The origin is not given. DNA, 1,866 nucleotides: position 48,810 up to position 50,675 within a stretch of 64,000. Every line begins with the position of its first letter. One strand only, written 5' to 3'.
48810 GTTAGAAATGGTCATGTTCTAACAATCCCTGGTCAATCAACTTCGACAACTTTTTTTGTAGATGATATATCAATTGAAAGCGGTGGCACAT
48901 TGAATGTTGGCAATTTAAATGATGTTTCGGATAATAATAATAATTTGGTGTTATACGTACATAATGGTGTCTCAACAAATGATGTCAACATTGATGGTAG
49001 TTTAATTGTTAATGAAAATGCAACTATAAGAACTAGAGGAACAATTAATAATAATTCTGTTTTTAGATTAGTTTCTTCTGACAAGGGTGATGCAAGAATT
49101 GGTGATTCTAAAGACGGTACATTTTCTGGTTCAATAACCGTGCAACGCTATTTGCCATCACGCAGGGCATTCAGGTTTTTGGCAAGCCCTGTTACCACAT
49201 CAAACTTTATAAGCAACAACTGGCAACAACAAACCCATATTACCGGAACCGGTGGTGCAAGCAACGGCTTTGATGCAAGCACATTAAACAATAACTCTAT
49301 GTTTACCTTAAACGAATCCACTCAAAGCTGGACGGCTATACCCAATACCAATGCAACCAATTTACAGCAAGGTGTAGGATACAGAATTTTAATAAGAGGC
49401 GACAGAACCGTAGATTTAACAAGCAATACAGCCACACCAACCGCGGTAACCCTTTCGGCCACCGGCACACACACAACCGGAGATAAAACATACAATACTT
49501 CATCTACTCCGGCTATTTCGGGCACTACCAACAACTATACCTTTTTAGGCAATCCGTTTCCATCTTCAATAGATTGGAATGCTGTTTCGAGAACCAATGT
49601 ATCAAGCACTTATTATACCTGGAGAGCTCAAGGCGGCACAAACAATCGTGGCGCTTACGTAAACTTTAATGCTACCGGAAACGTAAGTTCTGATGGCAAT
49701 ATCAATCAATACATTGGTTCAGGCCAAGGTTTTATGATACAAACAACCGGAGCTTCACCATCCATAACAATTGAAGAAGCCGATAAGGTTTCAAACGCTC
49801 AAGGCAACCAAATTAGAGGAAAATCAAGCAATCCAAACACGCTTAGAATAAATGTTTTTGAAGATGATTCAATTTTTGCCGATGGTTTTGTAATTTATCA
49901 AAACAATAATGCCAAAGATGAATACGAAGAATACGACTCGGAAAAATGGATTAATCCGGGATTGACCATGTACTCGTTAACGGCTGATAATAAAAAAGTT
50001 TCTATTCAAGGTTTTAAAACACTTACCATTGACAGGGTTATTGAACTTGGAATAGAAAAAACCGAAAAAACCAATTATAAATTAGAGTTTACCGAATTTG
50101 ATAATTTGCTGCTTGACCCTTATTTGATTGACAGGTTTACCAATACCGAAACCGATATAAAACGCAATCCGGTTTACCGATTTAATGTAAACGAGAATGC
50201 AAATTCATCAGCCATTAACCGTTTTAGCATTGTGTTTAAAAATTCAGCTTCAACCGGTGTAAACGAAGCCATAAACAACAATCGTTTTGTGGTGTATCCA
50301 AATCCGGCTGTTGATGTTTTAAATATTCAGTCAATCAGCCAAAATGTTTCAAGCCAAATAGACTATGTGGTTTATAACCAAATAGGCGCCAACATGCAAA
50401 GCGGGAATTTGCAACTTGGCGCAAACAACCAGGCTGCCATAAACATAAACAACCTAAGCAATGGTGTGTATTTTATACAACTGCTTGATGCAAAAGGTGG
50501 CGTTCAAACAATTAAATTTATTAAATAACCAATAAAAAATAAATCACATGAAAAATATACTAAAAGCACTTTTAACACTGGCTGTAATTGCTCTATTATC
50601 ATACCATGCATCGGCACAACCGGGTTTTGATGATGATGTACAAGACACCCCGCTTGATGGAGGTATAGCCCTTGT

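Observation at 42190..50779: Four-gene operon alternating giant T9SS-tailed proteins with small secreted proteins that carry a second, exosortase-like C-terminal sorting signal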

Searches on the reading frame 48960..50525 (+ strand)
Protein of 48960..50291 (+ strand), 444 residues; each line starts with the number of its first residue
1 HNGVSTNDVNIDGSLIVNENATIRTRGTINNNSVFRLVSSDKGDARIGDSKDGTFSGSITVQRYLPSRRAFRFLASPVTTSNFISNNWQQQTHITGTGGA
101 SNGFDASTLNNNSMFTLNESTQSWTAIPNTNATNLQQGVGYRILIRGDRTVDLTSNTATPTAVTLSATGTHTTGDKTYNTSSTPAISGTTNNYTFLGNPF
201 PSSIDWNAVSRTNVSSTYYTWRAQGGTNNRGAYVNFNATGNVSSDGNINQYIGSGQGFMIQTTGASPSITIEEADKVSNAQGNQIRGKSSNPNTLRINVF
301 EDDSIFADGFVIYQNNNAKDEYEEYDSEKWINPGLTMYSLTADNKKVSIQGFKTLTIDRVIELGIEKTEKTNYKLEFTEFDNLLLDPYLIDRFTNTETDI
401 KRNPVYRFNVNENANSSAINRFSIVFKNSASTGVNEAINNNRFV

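Call 26: find_homologous_proteins(query=window:48960-50291:+, max_evalue=0.001)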
Query window:48960-50291:+ (444 aa): 202 proteins with E <= 0.001 among 6869 candidates; the best 120 are listed.
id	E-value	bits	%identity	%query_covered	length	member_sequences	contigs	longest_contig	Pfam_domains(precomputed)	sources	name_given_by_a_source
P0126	2.1e-90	322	57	60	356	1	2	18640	PF18962.8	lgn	-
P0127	3.7e-67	245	39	95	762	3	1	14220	PF00932.26,PF18962.8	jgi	jgi:hypothetical protein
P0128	7.9e-67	244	39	95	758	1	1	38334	PF18962.8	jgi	jgi:hypothetical protein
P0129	5.3e-66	241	41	92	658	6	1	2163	PF18962.8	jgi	jgi:hypothetical protein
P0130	7.6e-65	237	40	95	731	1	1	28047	PF18962.8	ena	-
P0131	8.0e-65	237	41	91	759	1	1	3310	PF00932.26,PF18962.8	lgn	-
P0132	1.2e-64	237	38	95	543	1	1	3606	PF18962.8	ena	-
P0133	2.2e-64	236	39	91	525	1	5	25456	PF18962.8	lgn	-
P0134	3.0e-64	235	38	95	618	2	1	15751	PF18962.8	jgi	-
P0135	9.3e-64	234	39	95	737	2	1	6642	PF18962.8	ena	-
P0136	2.2e-63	233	38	95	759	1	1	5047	PF00932.26,PF18962.8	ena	-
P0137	3.5e-63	232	38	95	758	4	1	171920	PF00932.26,PF18962.8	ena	-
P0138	3.8e-63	232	37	94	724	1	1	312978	PF11617.14,PF18962.8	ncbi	ncbi:T9SS type A sorting domain-containing protein, partial [Hyunsoonleella sp. SJ7]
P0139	4.4e-63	232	40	92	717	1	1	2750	PF18962.8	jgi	jgi:hypothetical protein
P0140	3.7e-62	229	39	95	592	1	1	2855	PF18962.8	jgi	jgi:hypothetical protein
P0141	4.2e-62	228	37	95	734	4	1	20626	PF18962.8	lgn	-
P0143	1.7e-61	226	38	95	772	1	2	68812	PF18962.8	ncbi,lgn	-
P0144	2.7e-61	226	37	98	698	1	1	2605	PF18962.8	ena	-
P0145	8.6e-61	224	38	95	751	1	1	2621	PF18962.8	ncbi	-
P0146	1.7e-60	223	38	98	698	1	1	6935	PF18962.8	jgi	jgi:hypothetical protein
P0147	4.6e-59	218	39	84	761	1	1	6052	PF18962.8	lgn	-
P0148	1.2e-58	217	36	96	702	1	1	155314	PF00240.30,PF18962.8,PF11976.15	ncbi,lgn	ncbi:MAG: ubiquitin-like protein [Flavobacterium sp.]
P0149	1.9e-58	216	35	96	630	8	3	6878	PF18962.8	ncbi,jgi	jgi:hypothetical protein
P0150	1.1e-57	214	37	96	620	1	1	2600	PF18962.8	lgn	-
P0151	1.7e-57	213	36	96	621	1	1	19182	PF18962.8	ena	-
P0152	1.8e-57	213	36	96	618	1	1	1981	PF18962.8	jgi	jgi:hypothetical protein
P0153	2.6e-57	213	37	88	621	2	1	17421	PF18962.8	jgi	-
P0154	4.0e-57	212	36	96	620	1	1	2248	PF18962.8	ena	-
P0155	4.3e-57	212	36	97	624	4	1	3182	PF18962.8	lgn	-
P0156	6.4e-57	211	36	96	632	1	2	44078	PF18962.8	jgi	jgi:hypothetical protein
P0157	1.1e-56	211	36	96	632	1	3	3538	PF18962.8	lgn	-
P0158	1.3e-56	210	36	97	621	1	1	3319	PF18962.8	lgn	-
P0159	1.3e-56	210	36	96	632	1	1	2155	PF18962.8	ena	-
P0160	1.3e-56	210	36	96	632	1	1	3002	PF18962.8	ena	-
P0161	1.3e-56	210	36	96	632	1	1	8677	PF18962.8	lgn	-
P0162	1.3e-56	210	37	96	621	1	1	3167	PF18962.8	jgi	jgi:hypothetical protein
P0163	1.3e-56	210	36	96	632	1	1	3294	PF18962.8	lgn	-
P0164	1.6e-56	210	36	96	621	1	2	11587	PF18962.8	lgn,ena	-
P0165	3.8e-56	209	35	96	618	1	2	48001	PF18962.8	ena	-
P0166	5.1e-56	208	36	96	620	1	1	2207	PF18962.8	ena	-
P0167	5.1e-56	208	36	96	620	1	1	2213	PF18962.8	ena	-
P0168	7.1e-56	208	36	96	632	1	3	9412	PF18962.8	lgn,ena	-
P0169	1.0e-55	207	34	95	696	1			PF11617.14,PF18962.8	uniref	uniref:MopE-related protein n=1 Tax=Hyunsoonleella ulvae TaxID=2799948 RepID=UPI00193A3D9C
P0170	1.1e-55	207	36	96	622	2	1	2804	PF18962.8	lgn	-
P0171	1.2e-55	207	35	97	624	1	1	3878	PF18962.8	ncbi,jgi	jgi:hypothetical protein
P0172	1.5e-55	207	35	96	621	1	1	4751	PF18962.8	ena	-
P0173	1.6e-55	207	36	96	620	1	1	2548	PF18962.8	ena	-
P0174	1.6e-55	207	36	96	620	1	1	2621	PF18962.8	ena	-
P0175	2.0e-55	206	35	96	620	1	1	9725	PF18962.8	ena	-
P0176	2.5e-55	206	34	97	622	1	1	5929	PF18962.8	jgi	jgi:hypothetical protein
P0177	2.7e-55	206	36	97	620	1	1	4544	PF18962.8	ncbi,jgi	jgi:hypothetical protein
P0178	2.8e-55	206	36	96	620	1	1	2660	PF18962.8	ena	-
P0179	5.0e-55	205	37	96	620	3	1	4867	PF18962.8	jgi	jgi:hypothetical protein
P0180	5.2e-55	205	36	96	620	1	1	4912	PF18962.8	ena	-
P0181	5.2e-55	205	36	96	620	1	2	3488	PF18962.8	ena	-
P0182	5.7e-55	205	36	96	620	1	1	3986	PF18962.8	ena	-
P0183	6.3e-55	205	35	88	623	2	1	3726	PF18962.8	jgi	jgi:hypothetical protein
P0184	7.1e-55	205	36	96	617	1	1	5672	PF18962.8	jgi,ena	jgi:hypothetical protein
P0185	7.3e-55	205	35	96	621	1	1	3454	PF18962.8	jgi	jgi:hypothetical protein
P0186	9.4e-55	204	37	88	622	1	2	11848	PF18962.8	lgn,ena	-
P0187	1.1e-54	204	36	88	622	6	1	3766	PF18962.8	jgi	jgi:hypothetical protein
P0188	1.8e-54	203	36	96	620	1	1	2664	PF18962.8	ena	-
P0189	3.2e-54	202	35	96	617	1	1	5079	PF18962.8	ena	-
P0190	3.8e-54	202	36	90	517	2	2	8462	PF18962.8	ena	-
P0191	4.4e-54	202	35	96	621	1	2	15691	PF18962.8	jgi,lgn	-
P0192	4.4e-54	202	35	96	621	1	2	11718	PF18962.8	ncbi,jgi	ncbi:MAG: hypothetical protein ACI9SI_001629 [Polaribacter sp.]|jgi:hypothetical protein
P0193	4.8e-54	202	35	96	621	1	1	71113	PF18962.8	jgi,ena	-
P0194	5.0e-54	202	37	97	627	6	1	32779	PF18962.8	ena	-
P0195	5.4e-54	202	36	89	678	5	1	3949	PF00240.30,PF18962.8,PF11976.15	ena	-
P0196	5.6e-54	202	36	89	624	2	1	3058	PF18962.8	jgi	-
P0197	6.2e-54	202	35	96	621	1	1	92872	PF18962.8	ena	-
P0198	6.2e-54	202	35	96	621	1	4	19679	PF18962.8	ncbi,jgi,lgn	ncbi:MAG: hypothetical protein ACI9SJ_001897 [Flavobacteriaceae bacterium]|jgi:hypothetical protein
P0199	1.1e-53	201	36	96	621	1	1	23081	PF18962.8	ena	-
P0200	1.6e-53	200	34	95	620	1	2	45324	PF18962.8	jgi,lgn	jgi:hypothetical protein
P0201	1.7e-53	200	36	97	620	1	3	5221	PF18962.8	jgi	jgi:hypothetical protein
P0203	2.7e-53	199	35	97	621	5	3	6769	PF18962.8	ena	-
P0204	5.2e-53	198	34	97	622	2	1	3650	PF18962.8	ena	-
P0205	5.2e-53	198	36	88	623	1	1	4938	PF18962.8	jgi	jgi:hypothetical protein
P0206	6.7e-53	198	36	96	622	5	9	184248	PF18962.8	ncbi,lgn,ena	-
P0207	1.2e-52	197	35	97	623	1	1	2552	PF18962.8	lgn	-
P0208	1.9e-52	197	34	97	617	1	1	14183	PF18962.8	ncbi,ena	-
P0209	2.2e-52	196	35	96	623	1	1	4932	PF18962.8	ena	-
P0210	4.3e-52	195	35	91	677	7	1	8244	PF18962.8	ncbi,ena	-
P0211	4.9e-52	195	35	96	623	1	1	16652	PF18962.8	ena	-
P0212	1.1e-51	194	36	83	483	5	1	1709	PF18962.8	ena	-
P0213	2.3e-51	193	35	97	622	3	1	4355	PF18962.8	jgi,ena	jgi:hypothetical protein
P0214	2.4e-51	193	34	96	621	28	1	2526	PF18962.8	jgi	jgi:hypothetical protein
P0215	2.8e-51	193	33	94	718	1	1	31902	PF11617.14,PF18962.8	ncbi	ncbi:MAG: T9SS type A sorting domain-containing protein, partial [Flaviramulus sp.]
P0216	6.1e-51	192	35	91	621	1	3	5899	PF18962.8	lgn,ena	-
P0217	6.2e-51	192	36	96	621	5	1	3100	PF18962.8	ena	-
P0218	1.1e-50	191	34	96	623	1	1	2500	PF18962.8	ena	-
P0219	2.7e-50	190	32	99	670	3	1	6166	PF18962.8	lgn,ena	-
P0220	6.5e-50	188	37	91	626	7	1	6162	PF13585.13,PF18962.8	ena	-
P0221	8.7e-50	188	35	93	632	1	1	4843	PF18962.8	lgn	-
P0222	1.2e-49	187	37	91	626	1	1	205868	PF13585.13,PF18962.8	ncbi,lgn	ncbi:Secretion system C-terminal sorting domain [Flavobacteriaceae bacterium]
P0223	2.8e-49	186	32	95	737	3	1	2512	PF09479.17,PF18962.8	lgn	-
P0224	5.4e-49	185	34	95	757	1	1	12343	PF18962.8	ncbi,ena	-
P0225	1.0e-48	184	36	91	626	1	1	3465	PF18962.8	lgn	-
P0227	1.2e-48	184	35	94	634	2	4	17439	PF18962.8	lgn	-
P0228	1.3e-48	184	34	93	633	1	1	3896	PF18962.8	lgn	-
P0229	1.5e-48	184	36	91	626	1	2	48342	PF13585.13,PF18962.8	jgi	jgi:hypothetical protein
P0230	2.7e-48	183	34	95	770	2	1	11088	PF18962.8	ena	-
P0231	3.8e-48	182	34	95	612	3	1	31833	PF18962.8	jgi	jgi:hypothetical protein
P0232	4.0e-48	182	35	91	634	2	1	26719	PF18962.8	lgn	-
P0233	1.0e-47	181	36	91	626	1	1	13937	PF13585.13,PF18962.8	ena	-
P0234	1.7e-47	180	35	93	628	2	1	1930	PF18962.8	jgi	jgi:hypothetical protein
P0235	3.1e-47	179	35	94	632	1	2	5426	PF18962.8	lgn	-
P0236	5.6e-47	179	34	95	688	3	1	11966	PF18962.8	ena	-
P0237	6.7e-47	178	35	95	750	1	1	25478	PF00932.26,PF18962.8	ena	-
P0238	1.2e-46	177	34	95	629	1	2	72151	PF18962.8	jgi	jgi:hypothetical protein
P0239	1.5e-46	177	34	95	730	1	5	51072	PF18962.8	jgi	jgi:hypothetical protein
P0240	1.5e-46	177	34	95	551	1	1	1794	PF18962.8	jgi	jgi:hypothetical protein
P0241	2.0e-46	177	35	91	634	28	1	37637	PF18962.8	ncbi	ncbi:MAG: T9SS type A sorting domain-containing protein [Flavobacterium psychrophilum]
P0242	3.2e-46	176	34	95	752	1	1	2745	PF18962.8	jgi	-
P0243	3.3e-46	176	35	96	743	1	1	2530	PF00932.26,PF18962.8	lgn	-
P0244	6.4e-46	175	34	95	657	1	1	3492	PF18962.8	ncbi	-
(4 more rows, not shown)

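Call 28: find_related_loci(query=A3, collection=genome_contigs, flank=6000)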
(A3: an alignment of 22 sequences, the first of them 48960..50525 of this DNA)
Query A3 (522 aa) in genome_contigs; peptide patterns used: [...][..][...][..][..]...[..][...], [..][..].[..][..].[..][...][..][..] (x = any residue, [..] = any of these).
582 stretches matched a pattern; 469 encode a relative of the query (tblastn E <= 1e-3); the best 80 are kept; 78 distinct loci.
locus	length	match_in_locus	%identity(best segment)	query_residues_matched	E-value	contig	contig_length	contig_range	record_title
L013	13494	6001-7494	50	27-522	9e-160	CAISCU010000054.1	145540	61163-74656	MAG: uncultured Bacteroidetes bacterium isolate Ki3-D1_bin-0498 genome assembly, contig: bin-0498:54/55, whole genome sh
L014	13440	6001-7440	49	13-508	1e-140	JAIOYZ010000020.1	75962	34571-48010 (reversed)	MAG: Bacteroidia bacterium isolate Tobar12.5m-G26 Tobar12-5m-20mill-C90, whole genome shotgun sequence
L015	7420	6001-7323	47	13-463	2e-120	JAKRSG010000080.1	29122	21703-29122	MAG: Bacteroidia bacterium isolate MS011 bin-011_79, whole genome shotgun sequence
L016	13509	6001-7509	37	13-508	4e-76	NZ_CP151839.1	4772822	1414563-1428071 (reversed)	Mariniflexile sp. AS56 chromosome, complete genome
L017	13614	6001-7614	37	6-521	3e-73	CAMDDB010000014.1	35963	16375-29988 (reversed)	MAG: Flavobacterium psychrophilum isolate MiE-16apr19-127 genome assembly, contig: MiE-16apr19-C1876, whole genome shotg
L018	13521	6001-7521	36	27-516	2e-72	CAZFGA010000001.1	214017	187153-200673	MAG TPA_asm: uncultured Flavobacterium sp. isolate SRP199154_co1_77 genome assembly, contig: NODE_14_length_214017_cov_1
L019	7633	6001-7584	37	13-521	3e-72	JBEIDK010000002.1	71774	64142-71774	MAG: Flavobacteriales bacterium isolate Sample-101-S75-bin-22 Sample_101_S75-bin_22-k141_351387, whole genome shotgun se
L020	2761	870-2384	36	13-508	1e-71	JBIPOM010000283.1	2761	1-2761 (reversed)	MAG: Flavobacterium sp. isolate ME2014-06-18_3300034117_group5_bin140 Rohwer_bin879_scaffold_44336_c1, whole genome shot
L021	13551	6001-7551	35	2-508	8e-70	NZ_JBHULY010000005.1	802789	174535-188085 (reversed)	Hyunsoonleella rubra strain KCTC 42398 platanus_K_21_77_5, whole genome shotgun sequence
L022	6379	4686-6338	36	6-508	8e-70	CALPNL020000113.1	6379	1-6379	MAG: Chitinophaga pinensis isolate HRS-ES3-bin-36 genome assembly, contig: HRS-ES3-C6535, whole genome shotgun sequence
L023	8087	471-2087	35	15-522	1e-69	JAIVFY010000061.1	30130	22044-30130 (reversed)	Nostoc sp. XA013 NODE_61_length_30130_cov_29.780289, whole genome shotgun sequence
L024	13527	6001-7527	34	25-516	2e-69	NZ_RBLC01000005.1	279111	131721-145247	Flavobacterium endophyticum strain DSM 29537 Ga0181031_105, whole genome shotgun sequence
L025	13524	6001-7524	35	27-516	4e-69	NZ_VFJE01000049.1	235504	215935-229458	Flavobacterium microcysteis strain MaA-Y11 163, whole genome shotgun sequence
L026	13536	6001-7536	34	14-521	3e-69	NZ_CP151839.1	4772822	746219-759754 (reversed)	Mariniflexile sp. AS56 chromosome, complete genome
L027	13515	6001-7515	36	14-508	3e-69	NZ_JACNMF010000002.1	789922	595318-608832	Hyunsoonleella aquatilis strain SJ7 contig2, whole genome shotgun sequence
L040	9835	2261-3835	35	1-508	3e-67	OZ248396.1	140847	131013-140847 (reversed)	Flavobacteriaceae bacterium isolate GE-10 genome assembly, chromosome: GE-10-c9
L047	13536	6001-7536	33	9-508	4e-66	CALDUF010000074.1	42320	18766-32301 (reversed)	MAG: uncultured Flavobacteriaceae bacterium isolate L4_Bin_Bin_107_sub_2 genome assembly, contig: c_000000246006, whole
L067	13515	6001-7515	32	13-508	4e-61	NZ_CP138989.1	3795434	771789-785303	Algibacter sp. R77976 chromosome, complete genome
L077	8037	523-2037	33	13-508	1e-59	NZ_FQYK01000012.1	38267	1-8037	Algibacter luteus strain CGMCC 1.12213, whole genome shotgun sequence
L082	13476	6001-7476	33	13-452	2e-58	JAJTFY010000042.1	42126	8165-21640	MAG: Chitinophagaceae bacterium isolate 49613_E57 Sample_49613_scaffold_2683, whole genome shotgun sequence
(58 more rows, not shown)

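Call 32: search_protein_families(library=ncbifam, proteins=[L067:7788-8384:+, L067:8365-8754:+, L082:8001-8606:+, L082:8599-8982:+, L077:2291-2896:+, L047:7887-8384:+, L082:7675-8001:+, L018:7555-7746:+, L040:4088-4966:+], max_evalue=0.01)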
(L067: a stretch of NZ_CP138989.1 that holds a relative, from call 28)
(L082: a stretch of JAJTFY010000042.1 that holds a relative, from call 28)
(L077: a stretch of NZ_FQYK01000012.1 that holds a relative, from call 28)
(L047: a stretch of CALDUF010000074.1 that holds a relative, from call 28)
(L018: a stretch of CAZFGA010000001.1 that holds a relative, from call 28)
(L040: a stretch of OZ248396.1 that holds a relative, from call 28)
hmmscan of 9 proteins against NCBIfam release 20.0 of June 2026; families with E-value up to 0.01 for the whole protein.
L067:7788-8384:+ (199 aa): 11 families
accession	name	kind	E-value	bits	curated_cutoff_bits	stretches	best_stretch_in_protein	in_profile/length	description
NF046081.1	exosort_XrtX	exception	6.2e-32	110.8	170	1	15-192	3-165/168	exosortase X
TIGR04128.1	exoso_Fjoh_1448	exception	4.7e-16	59.5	90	1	16-188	8-171/174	exosortase family protein XrtF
TIGR04177.1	exosort_XrtH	exception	6.7e-16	58.7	86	1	99-188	65-154/158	exosortase H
TIGR04178.1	exo_archaeo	signature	5.6e-13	49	23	1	100-185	1-92/97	exosortase/archaeosortase family protein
TIGR04300.1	exosort_XrtM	exception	9.8e-08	32.6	125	1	96-183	51-141/150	exosortase family protein XrtM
TIGR04144.1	archaeo_VPXXXP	exception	2.5e-07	30.8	150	1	90-189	52-153/156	archaeosortase B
NF045528.1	heimosortase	equivalog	5.5e-07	29.8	130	1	79-164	66-150/199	heimdallarchaeosortase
NF046083.1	exosort_XrtY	exception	2.3e-05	24.3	160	1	87-178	70-160/168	exosortase Y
TIGR04124.1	archaeo_artE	exception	3.6e-05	23.9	95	1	97-186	60-148/153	archaeosortase family protein ArtE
NF041736.1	archaeo_artH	equivalog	0.00014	21.8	200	1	24-187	18-179/202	archaeosortase H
TIGR04125.1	exosort_PGF_TRM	exception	0.0019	17.7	75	1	90-165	135-208/271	archaeosortase A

L067:8365-8754:+ (130 aa): 0 families

L082:8001-8606:+ (202 aa): 11 families
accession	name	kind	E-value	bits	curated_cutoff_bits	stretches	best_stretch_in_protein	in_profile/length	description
NF046081.1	exosort_XrtX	exception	1.7e-37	128.9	170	1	17-190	2-160/168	exosortase X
TIGR04128.1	exoso_Fjoh_1448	exception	3.5e-22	79.4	90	1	12-186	5-166/174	exosortase family protein XrtF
NF046083.1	exosort_XrtY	exception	8.3e-16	58.3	160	1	20-184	5-163/168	exosortase Y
TIGR04178.1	exo_archaeo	signature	4.6e-15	55.7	23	1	104-186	2-90/97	exosortase/archaeosortase family protein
TIGR04177.1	exosort_XrtH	exception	3.2e-12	46.7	86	1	104-188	67-154/158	exosortase H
TIGR04144.1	archaeo_VPXXXP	exception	4.2e-09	36.5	150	1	98-185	59-149/156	archaeosortase B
TIGR04300.1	exosort_XrtM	exception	1.1e-08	35.7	125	1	97-189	49-143/150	exosortase family protein XrtM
TIGR04125.1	exosort_PGF_TRM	exception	4.7e-06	26.2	75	1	36-166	91-205/271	archaeosortase A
NF045528.1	heimosortase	equivalog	2e-05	24.7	130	1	23-174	2-157/199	heimdallarchaeosortase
NF033505.2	paceosortase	exception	0.00019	21.6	80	1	94-186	50-142/167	pacearchaeosortase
TIGR04124.1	archaeo_artE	exception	0.0005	20.1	95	1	100-189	61-151/153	archaeosortase family protein ArtE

L082:8599-8982:+ (128 aa): 0 families

L077:2291-2896:+ (202 aa): 14 families
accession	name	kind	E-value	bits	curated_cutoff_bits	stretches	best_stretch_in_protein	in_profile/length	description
NF046081.1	exosort_XrtX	exception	3.1e-32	111.8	170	1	19-193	4-163/168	exosortase X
TIGR04128.1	exoso_Fjoh_1448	exception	1.4e-16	61.2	90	1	19-191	8-171/174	exosortase family protein XrtF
TIGR04177.1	exosort_XrtH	exception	3.2e-15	56.5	86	1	67-191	29-154/158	exosortase H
TIGR04178.1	exo_archaeo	signature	9e-14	51.5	23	1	104-188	2-92/97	exosortase/archaeosortase family protein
TIGR04124.1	archaeo_artE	exception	1.4e-07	31.7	95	1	91-190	52-149/153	archaeosortase family protein ArtE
NF046083.1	exosort_XrtY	exception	3.4e-07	30.3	160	1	78-185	58-164/168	exosortase Y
TIGR04300.1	exosort_XrtM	exception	3.7e-07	30.7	125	1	98-176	50-128/150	exosortase family protein XrtM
NF041736.1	archaeo_artH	equivalog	7e-07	29.4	200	1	25-187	15-177/202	archaeosortase H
NF045528.1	heimosortase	equivalog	7.6e-07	29.3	130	1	29-176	9-167/199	heimdallarchaeosortase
TIGR04144.1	archaeo_VPXXXP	exception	4e-05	23.6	150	1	89-184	50-145/156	archaeosortase B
TIGR04175.1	archaeo_artD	exception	0.00042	20.3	125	1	99-184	51-134/150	archaeosortase D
TIGR03763.1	cyanoexo_CrtA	exception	0.0031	17.1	150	1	86-169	150-236/260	cyanoexosortase A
TIGR02602.1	8TM_EpsH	subfamily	0.0059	16.1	105.55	1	101-185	144-234/241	exosortase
TIGR04125.1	exosort_PGF_TRM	exception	0.006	16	75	0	88-181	130-221/271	archaeosortase A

L047:7887-8384:+ (166 aa): 15 families
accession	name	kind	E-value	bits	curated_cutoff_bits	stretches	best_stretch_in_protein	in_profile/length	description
NF046081.1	exosort_XrtX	exception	8.9e-29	100.5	170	1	45-156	57-165/168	exosortase X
TIGR04128.1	exoso_Fjoh_1448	exception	5.7e-22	78.8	90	1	17-153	42-172/174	exosortase family protein XrtF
TIGR04177.1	exosort_XrtH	exception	2.5e-15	56.8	86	1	17-153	30-155/158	exosortase H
TIGR04178.1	exo_archaeo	signature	1.1e-13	51.2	23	1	65-149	2-92/97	exosortase/archaeosortase family protein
TIGR04300.1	exosort_XrtM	exception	1.9e-10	41.4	125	1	64-147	55-134/150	exosortase family protein XrtM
NF046083.1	exosort_XrtY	exception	4.6e-09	36.4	160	1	52-148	71-166/168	exosortase Y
TIGR03110.1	exosort_Gpos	exception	2.1e-08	34.3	102.75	1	56-159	77-185/187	exosortase family protein XrtG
TIGR04175.1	archaeo_artD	exception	1.6e-07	31.4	125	1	55-153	47-145/150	archaeosortase D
TIGR04124.1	archaeo_artE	exception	2.3e-06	27.7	95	1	45-150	45-147/153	archaeosortase family protein ArtE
TIGR04144.1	archaeo_VPXXXP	exception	7.6e-06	25.9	150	1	52-153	51-153/156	archaeosortase B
NF045528.1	heimosortase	equivalog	3.4e-05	23.9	130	1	44-153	66-184/199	heimdallarchaeosortase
NF033505.2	paceosortase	exception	5.6e-05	23.3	80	1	37-150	34-143/167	pacearchaeosortase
TIGR02602.1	8TM_EpsH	subfamily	0.00027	20.6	105.55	1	56-149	139-236/241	exosortase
TIGR04293.1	archaeo_artF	exception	0.0007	19.7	150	1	56-154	61-160/166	archaeosortase family protein ArtF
NF041736.1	archaeo_artH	equivalog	0.0014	18.7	200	1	5-125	30-153/202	archaeosortase H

L082:7675-8001:+ (109 aa): 1 family
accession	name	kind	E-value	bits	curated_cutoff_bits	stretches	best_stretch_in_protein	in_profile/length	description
NF046080.1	PID_CTERM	domain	3.2e-12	46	26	1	76-99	1-24/25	PID-CTERM protein-sorting domain-containing protein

L018:7555-7746:+ (64 aa): 0 families

L040:4088-4966:+ (293 aa): 1 family
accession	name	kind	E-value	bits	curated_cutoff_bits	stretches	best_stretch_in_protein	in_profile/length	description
TIGR02145.1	Fib_succ_major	domain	5.2e-28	98.9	41.65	1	101-293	14-176/176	FISUMP domain-containing protein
